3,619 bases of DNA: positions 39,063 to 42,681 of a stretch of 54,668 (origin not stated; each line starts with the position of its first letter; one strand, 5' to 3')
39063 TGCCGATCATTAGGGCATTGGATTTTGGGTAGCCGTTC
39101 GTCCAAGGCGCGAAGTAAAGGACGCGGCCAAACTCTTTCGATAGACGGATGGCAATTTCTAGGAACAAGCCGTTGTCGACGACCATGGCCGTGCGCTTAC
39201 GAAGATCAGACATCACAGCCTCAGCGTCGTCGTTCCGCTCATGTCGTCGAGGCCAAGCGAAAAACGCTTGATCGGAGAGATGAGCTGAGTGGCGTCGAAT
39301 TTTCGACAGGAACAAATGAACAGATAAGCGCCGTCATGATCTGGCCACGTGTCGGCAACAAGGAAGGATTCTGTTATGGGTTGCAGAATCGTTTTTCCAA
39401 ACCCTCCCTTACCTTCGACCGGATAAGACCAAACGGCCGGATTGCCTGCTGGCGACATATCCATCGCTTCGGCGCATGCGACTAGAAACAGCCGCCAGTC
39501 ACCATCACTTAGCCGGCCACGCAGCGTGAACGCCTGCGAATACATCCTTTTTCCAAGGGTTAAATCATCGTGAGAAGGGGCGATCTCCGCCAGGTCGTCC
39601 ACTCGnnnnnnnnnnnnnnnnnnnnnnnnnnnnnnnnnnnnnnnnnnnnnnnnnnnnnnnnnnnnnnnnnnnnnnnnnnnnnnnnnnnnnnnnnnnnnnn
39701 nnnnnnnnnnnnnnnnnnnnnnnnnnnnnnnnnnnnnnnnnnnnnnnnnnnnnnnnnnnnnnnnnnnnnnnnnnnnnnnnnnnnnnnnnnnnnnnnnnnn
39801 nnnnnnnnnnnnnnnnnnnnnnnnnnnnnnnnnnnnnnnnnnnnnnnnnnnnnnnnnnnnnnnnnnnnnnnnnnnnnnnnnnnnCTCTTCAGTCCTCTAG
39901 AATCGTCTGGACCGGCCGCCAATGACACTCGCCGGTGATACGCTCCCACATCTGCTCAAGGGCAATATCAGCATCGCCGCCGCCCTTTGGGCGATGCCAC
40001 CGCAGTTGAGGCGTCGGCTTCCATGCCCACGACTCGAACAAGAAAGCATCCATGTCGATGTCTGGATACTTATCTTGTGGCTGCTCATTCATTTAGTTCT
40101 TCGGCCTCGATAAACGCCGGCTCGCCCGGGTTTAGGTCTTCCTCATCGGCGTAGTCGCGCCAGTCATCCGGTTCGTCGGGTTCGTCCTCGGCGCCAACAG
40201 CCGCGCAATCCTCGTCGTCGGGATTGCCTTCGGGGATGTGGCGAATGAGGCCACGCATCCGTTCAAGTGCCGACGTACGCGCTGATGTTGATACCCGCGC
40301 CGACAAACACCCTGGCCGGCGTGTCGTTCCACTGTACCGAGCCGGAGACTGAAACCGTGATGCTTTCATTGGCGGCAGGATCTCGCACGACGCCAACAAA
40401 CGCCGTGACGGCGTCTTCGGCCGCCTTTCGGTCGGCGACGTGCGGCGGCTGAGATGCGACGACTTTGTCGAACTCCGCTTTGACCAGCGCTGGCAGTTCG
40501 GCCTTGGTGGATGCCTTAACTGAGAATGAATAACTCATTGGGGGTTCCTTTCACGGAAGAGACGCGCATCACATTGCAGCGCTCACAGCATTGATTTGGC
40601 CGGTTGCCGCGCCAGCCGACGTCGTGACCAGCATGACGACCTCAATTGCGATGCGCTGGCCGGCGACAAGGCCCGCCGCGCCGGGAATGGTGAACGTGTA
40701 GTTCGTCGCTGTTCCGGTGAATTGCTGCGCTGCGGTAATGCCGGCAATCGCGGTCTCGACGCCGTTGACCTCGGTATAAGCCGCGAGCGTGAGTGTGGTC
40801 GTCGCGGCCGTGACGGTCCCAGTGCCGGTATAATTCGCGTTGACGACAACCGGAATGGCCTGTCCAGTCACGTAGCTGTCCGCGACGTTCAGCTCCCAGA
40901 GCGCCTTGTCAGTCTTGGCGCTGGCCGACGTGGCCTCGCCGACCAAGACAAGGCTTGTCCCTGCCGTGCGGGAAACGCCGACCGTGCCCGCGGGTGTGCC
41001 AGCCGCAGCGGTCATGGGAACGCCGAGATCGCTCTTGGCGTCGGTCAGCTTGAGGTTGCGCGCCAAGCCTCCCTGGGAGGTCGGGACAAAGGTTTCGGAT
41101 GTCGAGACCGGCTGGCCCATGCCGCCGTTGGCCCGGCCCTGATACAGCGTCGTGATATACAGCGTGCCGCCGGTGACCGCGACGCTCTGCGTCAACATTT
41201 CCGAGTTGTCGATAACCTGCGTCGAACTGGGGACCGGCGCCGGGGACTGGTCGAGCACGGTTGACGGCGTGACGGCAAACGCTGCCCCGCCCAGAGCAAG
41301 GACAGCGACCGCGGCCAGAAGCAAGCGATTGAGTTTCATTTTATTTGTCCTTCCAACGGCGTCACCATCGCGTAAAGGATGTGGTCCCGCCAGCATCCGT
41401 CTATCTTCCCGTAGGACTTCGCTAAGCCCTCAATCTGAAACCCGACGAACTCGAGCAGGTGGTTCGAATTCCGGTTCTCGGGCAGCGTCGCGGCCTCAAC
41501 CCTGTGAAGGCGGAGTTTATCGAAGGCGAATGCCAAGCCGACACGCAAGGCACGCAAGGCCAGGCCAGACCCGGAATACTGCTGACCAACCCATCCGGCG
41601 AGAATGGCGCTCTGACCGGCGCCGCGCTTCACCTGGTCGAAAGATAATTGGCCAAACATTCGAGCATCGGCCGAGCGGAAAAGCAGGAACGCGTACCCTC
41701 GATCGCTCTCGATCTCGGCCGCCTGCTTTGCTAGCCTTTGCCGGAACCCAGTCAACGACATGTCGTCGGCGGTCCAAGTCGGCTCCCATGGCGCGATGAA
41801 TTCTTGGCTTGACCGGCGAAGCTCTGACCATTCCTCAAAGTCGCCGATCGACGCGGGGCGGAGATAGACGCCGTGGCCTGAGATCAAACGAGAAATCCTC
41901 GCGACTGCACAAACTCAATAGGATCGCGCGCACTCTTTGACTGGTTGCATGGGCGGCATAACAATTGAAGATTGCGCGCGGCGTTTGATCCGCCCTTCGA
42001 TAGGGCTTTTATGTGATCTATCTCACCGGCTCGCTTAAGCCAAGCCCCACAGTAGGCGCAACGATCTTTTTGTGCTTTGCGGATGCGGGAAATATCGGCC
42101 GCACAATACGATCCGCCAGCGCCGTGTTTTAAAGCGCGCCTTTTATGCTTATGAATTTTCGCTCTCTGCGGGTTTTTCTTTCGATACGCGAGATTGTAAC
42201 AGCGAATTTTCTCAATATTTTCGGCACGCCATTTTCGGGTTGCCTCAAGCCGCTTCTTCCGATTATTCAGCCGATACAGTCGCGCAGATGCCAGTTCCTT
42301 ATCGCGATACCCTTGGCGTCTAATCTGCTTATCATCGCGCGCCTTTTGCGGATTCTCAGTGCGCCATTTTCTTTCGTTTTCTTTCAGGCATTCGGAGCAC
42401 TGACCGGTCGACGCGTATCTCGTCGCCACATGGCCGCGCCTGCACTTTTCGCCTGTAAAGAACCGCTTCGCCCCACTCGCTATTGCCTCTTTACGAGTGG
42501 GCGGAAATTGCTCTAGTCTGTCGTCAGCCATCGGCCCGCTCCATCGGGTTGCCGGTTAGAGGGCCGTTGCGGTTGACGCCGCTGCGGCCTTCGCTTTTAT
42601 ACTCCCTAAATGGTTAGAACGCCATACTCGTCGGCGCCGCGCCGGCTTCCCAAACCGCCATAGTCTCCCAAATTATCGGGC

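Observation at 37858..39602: AdoMetDC-like pyruvoyl proenzyme fused in an operon to an ATP-grasp ligase, between terminase and portal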

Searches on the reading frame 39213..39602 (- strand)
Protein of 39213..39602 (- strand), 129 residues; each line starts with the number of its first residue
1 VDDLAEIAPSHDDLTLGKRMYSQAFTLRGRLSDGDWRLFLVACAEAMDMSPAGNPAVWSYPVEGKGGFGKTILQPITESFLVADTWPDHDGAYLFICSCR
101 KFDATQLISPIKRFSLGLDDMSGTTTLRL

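Call 3: search_protein_families(library=pfam, proteins=[window:39213-39602:-], max_evalue=1)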
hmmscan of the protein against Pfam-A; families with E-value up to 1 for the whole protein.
window:39213-39602:- (129 aa): 2 families
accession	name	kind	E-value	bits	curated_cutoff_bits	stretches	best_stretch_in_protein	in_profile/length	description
PF02675.21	AdoMet_dc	-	0.00015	22.5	25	1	39-113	23-92/107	S-adenosylmethionine decarboxylase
PF21990.2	SH2_1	-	0.2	12.5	27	1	73-107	4-40/108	SH2 domain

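Call 4: search_protein_families(library=phrogs, proteins=[window:39213-39602:-], max_evalue=0.01)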
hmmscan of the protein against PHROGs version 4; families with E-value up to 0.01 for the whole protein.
window:39213-39602:- (129 aa): 0 families

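Call 6: find_homologous_proteins(query=window:39213-39602:-)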
Query window:39213-39602:- (129 aa): 78 proteins with E <= 0.001 among 88 candidates.
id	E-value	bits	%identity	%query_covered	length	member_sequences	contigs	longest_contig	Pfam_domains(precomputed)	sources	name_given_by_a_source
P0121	2.6e-81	288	97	100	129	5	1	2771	-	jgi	jgi:hypothetical protein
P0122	6.1e-52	193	68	100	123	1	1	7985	PF02675.22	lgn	-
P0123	6.7e-44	167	60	100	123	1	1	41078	PF02675.22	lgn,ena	-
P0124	1.7e-40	156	60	85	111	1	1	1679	PF02675.22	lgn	-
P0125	2.7e-40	155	62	90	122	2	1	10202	PF02675.22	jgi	-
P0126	1.5e-38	150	58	89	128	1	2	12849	PF02675.22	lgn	-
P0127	2.1e-38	149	61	88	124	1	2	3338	PF02675.22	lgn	-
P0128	1.3e-37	147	58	92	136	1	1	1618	PF02675.22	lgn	-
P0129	5.1e-37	145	56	91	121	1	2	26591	PF02675.22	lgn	-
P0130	6.1e-37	144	59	85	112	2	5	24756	PF02675.22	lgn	-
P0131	6.7e-37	144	62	85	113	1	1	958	PF02675.22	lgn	-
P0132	8.2e-37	144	58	88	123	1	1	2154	PF02675.22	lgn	-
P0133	9.8e-37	144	57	89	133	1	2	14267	PF02675.22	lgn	-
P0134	1.7e-36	143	58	88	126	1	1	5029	PF02675.22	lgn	-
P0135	5.2e-36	141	59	85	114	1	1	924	PF02675.22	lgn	-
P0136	1.3e-35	140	57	88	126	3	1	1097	PF02675.22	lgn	-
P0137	7.4e-35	138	57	88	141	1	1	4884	PF02675.22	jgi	jgi:hypothetical protein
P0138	7.8e-35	138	53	96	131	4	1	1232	PF02675.22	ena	-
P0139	2.5e-34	136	58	88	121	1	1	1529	PF02675.22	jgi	jgi:S-adenosylmethionine/arginine decarboxylase-like enzyme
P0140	4.5e-34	135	54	88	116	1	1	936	PF02675.22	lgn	-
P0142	7.0e-34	135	56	79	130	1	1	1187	PF02675.22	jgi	jgi:S-adenosylmethionine/arginine decarboxylase-like enzyme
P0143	5.5e-33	132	56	85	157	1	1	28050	PF02675.22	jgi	jgi:S-adenosylmethionine/arginine decarboxylase-like enzyme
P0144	1.6e-31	127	56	79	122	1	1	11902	PF02675.22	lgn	-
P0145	2.0e-31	127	49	91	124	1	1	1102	PF02675.22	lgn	-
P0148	1.5e-30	124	52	82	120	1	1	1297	PF02675.22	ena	-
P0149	2.0e-30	123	58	85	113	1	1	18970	PF02675.22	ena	-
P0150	2.7e-30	123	60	74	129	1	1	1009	PF02675.22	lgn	-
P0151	4.7e-30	122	50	84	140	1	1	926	PF02675.22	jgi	jgi:S-adenosylmethionine/arginine decarboxylase-like enzyme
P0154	7.2e-30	122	55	79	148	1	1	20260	PF02675.22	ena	-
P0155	8.4e-30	121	55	78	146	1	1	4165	PF02675.22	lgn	-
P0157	2.2e-29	120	55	79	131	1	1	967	PF02675.22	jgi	jgi:S-adenosylmethionine/arginine decarboxylase-like enzyme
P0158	5.5e-29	119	55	78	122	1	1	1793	PF02675.22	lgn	-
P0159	5.9e-29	119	52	78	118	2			PF02675.22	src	-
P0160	6.7e-29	118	47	97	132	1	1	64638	PF02675.22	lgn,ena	-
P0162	7.4e-29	118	54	81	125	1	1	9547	PF02675.22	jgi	jgi:S-adenosylmethionine/arginine decarboxylase-like enzyme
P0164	1.0e-28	118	53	78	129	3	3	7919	PF02675.22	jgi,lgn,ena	-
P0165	1.1e-28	118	54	78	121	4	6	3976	PF02675.22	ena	-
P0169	2.0e-28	117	55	81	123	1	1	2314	PF02675.22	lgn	-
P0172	3.4e-28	116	60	67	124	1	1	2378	PF02675.22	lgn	-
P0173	3.6e-28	116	52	78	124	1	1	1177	PF02675.22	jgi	jgi:S-adenosylmethionine/arginine decarboxylase-like enzyme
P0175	5.8e-28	115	51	83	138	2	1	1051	PF02675.22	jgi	jgi:S-adenosylmethionine/arginine decarboxylase-like enzyme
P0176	7.5e-28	115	51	81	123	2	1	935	PF02675.22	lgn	-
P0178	2.8e-27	113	52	78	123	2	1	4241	PF02675.22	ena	-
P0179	5.4e-27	112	52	81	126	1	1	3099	PF02675.22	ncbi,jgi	jgi:S-adenosylmethionine/arginine decarboxylase-like enzyme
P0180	1.3e-26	111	59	64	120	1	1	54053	PF02675.22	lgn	-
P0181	1.5e-26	111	52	78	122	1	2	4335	PF02675.22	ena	-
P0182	1.5e-26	111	47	91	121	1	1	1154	PF02675.22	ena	-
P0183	2.3e-26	110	54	71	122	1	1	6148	PF02675.22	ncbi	-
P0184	4.5e-26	109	59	68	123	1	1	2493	PF02675.22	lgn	-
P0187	9.9e-26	108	48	84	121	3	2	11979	PF02675.22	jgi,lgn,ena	-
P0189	1.4e-25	108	49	81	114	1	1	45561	PF02675.22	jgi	-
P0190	5.1e-24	103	46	84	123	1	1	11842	PF02675.22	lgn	-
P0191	6.5e-24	102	47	77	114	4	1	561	PF02675.22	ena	-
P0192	9.0e-24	102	49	77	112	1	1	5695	PF02675.22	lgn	-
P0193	2.4e-23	100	46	83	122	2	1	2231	PF02675.22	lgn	-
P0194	5.5e-23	99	52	66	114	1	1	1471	PF02675.22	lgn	-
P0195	4.8e-21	93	55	58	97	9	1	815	PF02675.22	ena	-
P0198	1.3e-18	85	58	50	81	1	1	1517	PF02675.22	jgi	jgi:S-adenosylmethionine/arginine decarboxylase-like enzyme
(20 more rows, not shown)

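Call 13: search_solved_structures(query=A1, max_evalue=10, show_alignments=3)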
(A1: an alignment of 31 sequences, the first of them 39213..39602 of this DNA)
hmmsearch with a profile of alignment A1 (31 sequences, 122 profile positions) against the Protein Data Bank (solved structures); distinct sequences matched with E-value up to 10: 1.
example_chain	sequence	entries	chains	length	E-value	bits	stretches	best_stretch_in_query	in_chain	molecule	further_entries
2iii_A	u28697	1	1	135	0.54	13.3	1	50-92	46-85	S-adenosylmethionine decarboxylase proenzyme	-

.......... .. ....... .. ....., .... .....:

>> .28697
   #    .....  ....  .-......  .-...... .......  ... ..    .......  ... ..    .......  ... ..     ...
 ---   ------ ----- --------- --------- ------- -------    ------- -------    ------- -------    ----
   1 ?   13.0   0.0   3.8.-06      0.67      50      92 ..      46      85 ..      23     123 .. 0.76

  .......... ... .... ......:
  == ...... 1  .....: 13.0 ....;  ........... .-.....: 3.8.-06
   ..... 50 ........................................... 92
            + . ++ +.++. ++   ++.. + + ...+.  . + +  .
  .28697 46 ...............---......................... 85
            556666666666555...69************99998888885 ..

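Call 15: search_dna_similar(query=window:39213-39602:-, collection=phages, mode=protein, max_rows=30, max_evalue=0.001)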
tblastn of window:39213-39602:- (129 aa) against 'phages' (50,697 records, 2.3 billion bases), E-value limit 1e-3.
No match.

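Call 22: predict_structure(alignment_id=A1)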
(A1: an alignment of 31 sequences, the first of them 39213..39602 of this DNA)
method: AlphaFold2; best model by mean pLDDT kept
length: 129 residues; sequences in the alignment: 31
mean_pLDDT: 91.2   pTM: 0.83
mean pLDDT of the five models: 91.2, 90.8, 89.2, 88.8, 88.5
residues with pLDDT >= 90: 101; 70-90: 14; 50-70: 13; < 50: 1
segments of 3 or more residues with pLDDT < 50: none
pLDDT, mean of each block of 10 residues (from residue 1): 59 75 98 98 97 97 88 95 96 97 97 98 92
secondary structure, 60 per line:
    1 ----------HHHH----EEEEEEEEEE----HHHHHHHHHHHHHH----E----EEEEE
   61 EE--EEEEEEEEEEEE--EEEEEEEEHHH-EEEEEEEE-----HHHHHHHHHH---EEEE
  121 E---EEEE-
elements in order: H11-14 E19-28 H33-46 E56-62 E65-76 E79-86 E91-98 H104-113 E117-121 E125-128

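Call 27: fold_search(model_id=the predicted structure, library=pdb)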
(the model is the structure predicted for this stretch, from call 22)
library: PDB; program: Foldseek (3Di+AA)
matches with E <= 10: 1107; with E <= 0.001: 5
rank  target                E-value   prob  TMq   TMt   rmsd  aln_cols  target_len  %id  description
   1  2iii                  3.1e-05  1.00  0.53  0.56   4.4       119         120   14  Crystal structure of the adenosylmethionine decarboxylase (aq_254) from aquifex aeolicus vf5 (released 2007-10-09)
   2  1vr7_B                4.0e-05  1.00  0.55  0.60   4.3       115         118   12  Crystal structure of S-adenosylmethionine decarboxylase proenzyme (TM0655) from THERMOTOGA MARITIMA at 1.2 A resolutio (released 2005-03-15)
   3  1vr7_A                7.2e-05  1.00  0.55  0.59   4.3       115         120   12  Crystal structure of S-adenosylmethionine decarboxylase proenzyme (TM0655) from THERMOTOGA MARITIMA at 1.2 A resolutio (released 2005-03-15)
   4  1tlu_A                1.2e-04  1.00  0.55  0.60   4.3       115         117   12  Crystal Structure of Thermotoga maritima S-adenosylmethionine decarboxylase (released 2004-06-29)
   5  1tmi_A                3.2e-04  1.00  0.55  0.59   4.5       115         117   11  Structure of Thermotoga maritima S63A non-processing mutant S-adenosylmethionine decarboxylase (released 2004-06-29)
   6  3c6m_A                2.0e-03  1.00  0.40  0.19   5.5       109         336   16  Crystal structure of human spermine synthase in complex with spermine and 5-methylthioadenosine (released 2008-02-19)
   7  3c6k_A                6.1e-03  0.99  0.38  0.19   5.1       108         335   15  Crystal structure of human spermine synthase in complex with spermidine and 5-methylthioadenosine (released 2008-02-19)
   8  3ep7_A                6.5e-03  0.87  0.33  0.21   7.3       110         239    9  Human AdoMetDC E256Q mutant complexed with S-Adenosylmethionine methyl ester and no putrescine bound (released 2008-12-23)
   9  3ep4_A                8.7e-03  0.93  0.37  0.24   5.4       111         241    8  Human AdoMetDC E256Q mutant with no putrescine bound (released 2008-12-23)
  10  4kr1                  1.6e-02  1.00  0.51  0.33   3.9       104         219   10  Crystal structure of the kinetechore protein Iml3 from budding yeast (released 2013-12-18)
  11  3h0w_A                1.6e-02  0.77  0.33  0.21   7.0       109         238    9  Human AdoMetDC with 5'-Deoxy-5'-[(N-dimethyl)amino]-8-methyl-adenosine (released 2009-06-30)
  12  1mhm_A                2.0e-02  0.90  0.40  0.24   6.1       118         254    8  Crystal structure of S-adenosylmethionine decarboxylase from potato (released 2002-12-11)
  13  7mn2_MODEL_1_A        2.1e-02  0.72  0.29  0.36   8.0       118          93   14  Rules for designing protein fold switches and their implications for the folding code (released 2022-05-18)
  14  9hqv_Bc               2.1e-02  0.51  0.27  0.29   9.6       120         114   11  Cryo-EM structure of the small subunit of the mitochondrial ribosome from Toxoplasma gondii (released 2025-06-11)
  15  6eqt_B                2.3e-02  0.90  0.38  0.27   6.1       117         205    9  CRYSTAL STRUCTURE OF THE HUMAN KINETOCHORE PROTEIN CENP-N (released 2018-01-17)
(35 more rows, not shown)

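Call 75: search_protein_families(library=ncbifam, proteins=[window:39213-39602:-], max_evalue=0.01)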
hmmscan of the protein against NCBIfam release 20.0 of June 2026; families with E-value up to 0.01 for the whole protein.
window:39213-39602:- (129 aa): 0 families

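Call 100: search_protein_families(library=padloc, proteins=[window:39213-39602:-], max_evalue=0.01)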
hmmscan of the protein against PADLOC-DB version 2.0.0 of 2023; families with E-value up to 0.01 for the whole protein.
window:39213-39602:- (129 aa): 0 families

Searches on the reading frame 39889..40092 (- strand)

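Call 3: search_protein_families(library=pfam, proteins=[window:39889-40092:-], max_evalue=1)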
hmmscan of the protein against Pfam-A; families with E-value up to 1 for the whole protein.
window:39889-40092:- (67 aa): 1 family
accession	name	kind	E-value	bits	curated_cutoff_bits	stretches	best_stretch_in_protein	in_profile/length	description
PF23007.1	DnaA_N-like_STI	-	0.25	11.9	27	1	43-66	8-31/86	STICHEL, DnaA_N-like alpha-beta domain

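Call 4: search_protein_families(library=phrogs, proteins=[window:39889-40092:-], max_evalue=0.01)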
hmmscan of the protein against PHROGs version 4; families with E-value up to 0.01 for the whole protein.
window:39889-40092:- (67 aa): 0 families

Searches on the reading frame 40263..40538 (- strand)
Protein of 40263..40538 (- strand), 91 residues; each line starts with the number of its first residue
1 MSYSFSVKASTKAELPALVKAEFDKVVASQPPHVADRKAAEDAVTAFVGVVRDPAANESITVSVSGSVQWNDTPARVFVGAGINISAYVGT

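Call 3: search_protein_families(library=pfam, proteins=[window:40263-40538:-], max_evalue=1)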
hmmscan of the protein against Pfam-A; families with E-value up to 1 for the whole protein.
window:40263-40538:- (91 aa): 1 family
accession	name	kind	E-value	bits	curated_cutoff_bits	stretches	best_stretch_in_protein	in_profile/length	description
PF19698.5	DUF6197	-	0.029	15.1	24.6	1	23-76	50-96/111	Family of unknown function (DUF6197)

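Call 4: search_protein_families(library=phrogs, proteins=[window:40263-40538:-], max_evalue=0.01)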
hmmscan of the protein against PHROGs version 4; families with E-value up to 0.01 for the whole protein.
window:40263-40538:- (91 aa): 1 family
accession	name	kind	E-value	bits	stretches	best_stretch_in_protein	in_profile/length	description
phrog_28387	-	unknown function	0.00051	21.3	1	2-66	3-64/119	-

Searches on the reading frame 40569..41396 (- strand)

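Call 3: search_protein_families(library=pfam, proteins=[window:40569-41396:-], max_evalue=1)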
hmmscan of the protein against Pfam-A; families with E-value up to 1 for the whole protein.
window:40569-41396:- (275 aa): 0 families

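Call 4: search_protein_families(library=phrogs, proteins=[window:40569-41396:-], max_evalue=0.01)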
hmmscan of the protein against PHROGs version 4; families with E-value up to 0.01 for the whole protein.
window:40569-41396:- (275 aa): 1 family
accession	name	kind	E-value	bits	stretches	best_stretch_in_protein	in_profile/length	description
phrog_12291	-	unknown function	0.0018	19.5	1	57-108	10-57/98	-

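Call 75: search_protein_families(library=ncbifam, proteins=[window:40569-41396:-], max_evalue=0.01)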
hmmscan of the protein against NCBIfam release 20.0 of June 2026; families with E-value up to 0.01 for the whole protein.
window:40569-41396:- (275 aa): 0 families

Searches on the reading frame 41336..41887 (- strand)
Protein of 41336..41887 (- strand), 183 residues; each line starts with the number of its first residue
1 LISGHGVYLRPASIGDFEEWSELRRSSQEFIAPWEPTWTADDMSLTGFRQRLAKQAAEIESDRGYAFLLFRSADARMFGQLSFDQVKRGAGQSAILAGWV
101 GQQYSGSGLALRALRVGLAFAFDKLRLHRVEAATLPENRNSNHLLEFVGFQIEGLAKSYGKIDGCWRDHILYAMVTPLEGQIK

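Call 3: search_protein_families(library=pfam, proteins=[window:41336-41887:-], max_evalue=1)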
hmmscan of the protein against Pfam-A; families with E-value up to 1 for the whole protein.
window:41336-41887:- (183 aa): 3 families
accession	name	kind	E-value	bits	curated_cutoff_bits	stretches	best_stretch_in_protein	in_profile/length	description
PF13302.13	Acetyltransf_3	-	1.8e-17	64.8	25.4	1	8-151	3-138/138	Acetyltransferase (GNAT) domain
PF13420.13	Acetyltransf_4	-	3.1e-08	34.2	24.3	1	15-170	7-154/155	Acetyltransferase (GNAT) domain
PF00583.31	Acetyltransf_1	-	5.6e-05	23.8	20.7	1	36-150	14-116/116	Acetyltransferase (GNAT) family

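Call 4: search_protein_families(library=phrogs, proteins=[window:41336-41887:-], max_evalue=0.01)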
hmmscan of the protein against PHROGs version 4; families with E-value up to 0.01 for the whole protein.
window:41336-41887:- (183 aa): 2 families
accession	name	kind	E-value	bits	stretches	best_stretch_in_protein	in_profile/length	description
phrog_1249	-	other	7.8e-13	49.5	1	7-175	8-173/180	acetyltransferase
phrog_4177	-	unknown function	0.00053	21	1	111-175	83-142/143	-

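Call 75: search_protein_families(library=ncbifam, proteins=[window:41336-41887:-], max_evalue=0.01)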
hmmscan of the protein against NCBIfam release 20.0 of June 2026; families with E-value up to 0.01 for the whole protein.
window:41336-41887:- (183 aa): 6 families
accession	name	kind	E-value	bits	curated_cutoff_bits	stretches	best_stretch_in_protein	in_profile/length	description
NF008072.0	PRK10809.1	equivalog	7.5e-27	94.3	190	1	25-177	36-188/194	ribosomal protein S5-alanine N-acetyltransferase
NF007539.0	PRK10151.1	equivalog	3.8e-08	33.1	184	1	55-175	56-175/179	50S ribosomal protein L7/L12-serine acetyltransferase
NF040503.1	resist_ArsN1a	equivalog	2.7e-06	27.2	170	1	97-171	81-154/159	arsinothricin resistance N-acetyltransferase ArsN1 family A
NF011709.0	PRK15130.1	equivalog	2.1e-05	24.4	218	1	100-172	90-162/186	spermidine N1-acetyltransferase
NF007527.0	PRK10140.1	equivalog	0.00095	19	236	1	70-173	55-159/162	N-acetyltransferase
TIGR03585.1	PseH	equivalog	0.0026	17.9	93.1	1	73-161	58-144/156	UDP-4-amino-4,6-dideoxy-N-acetyl-beta-L-altrosamine N-acetyltransferase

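Call 100: search_protein_families(library=padloc, proteins=[window:41336-41887:-], max_evalue=0.01)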
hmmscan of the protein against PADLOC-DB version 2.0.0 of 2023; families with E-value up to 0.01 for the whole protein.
window:41336-41887:- (183 aa): 0 families

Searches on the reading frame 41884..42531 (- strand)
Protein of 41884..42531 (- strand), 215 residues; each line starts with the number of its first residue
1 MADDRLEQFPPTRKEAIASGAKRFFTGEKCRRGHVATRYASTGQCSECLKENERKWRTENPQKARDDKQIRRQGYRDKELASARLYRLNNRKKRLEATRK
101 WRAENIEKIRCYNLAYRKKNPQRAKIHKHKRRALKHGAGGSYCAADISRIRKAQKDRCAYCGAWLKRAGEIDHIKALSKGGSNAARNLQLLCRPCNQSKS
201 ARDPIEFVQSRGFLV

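Call 37: search_protein_families(library=phrogs, proteins=[window:41884-42531:-], max_evalue=0.001)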
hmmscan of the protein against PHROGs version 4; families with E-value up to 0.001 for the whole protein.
window:41884-42531:- (215 aa): 24 families
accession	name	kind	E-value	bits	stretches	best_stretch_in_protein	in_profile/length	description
phrog_1035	-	DNA, RNA and nucleotide metabolism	3e-24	87.3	1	12-209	47-220/271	endonuclease VII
phrog_2118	-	DNA, RNA and nucleotide metabolism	3.9e-15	57.2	1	76-208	96-230/301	HNH endonuclease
phrog_2214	-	DNA, RNA and nucleotide metabolism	5.8e-15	56.3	1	91-213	129-250/429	HNH endonuclease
phrog_7785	-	DNA, RNA and nucleotide metabolism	2.3e-14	54.6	1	95-201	5-113/147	HNH endonuclease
phrog_1081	-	unknown function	8.3e-14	52.4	1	12-70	5-63/67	-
phrog_6050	-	DNA, RNA and nucleotide metabolism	2e-11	44.4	1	144-204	298-362/402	HNH endonuclease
phrog_589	-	DNA, RNA and nucleotide metabolism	4.5e-11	43.8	1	74-203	33-142/179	HNH endonuclease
phrog_338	-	DNA, RNA and nucleotide metabolism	5.2e-11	43.5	1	44-211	140-274/340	HNH endonuclease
phrog_333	-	DNA, RNA and nucleotide metabolism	1.7e-10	42.2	1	149-203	27-82/138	HNH endonuclease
phrog_8660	-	DNA, RNA and nucleotide metabolism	7.2e-08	33.8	1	82-209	52-186/196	HNH endonuclease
phrog_7370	-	DNA, RNA and nucleotide metabolism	1.2e-07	32.8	1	128-201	14-85/115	HNH endonuclease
phrog_5956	-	DNA, RNA and nucleotide metabolism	2.4e-07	31.5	1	146-203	50-111/138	HNH endonuclease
phrog_9545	-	DNA, RNA and nucleotide metabolism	5.8e-07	30.4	1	136-208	90-173/206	HNH endonuclease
phrog_16986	-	unknown function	7.2e-07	30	1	153-202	18-68/248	-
phrog_16726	-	DNA, RNA and nucleotide metabolism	8.9e-07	29.9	1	156-202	94-143/308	HNH endonuclease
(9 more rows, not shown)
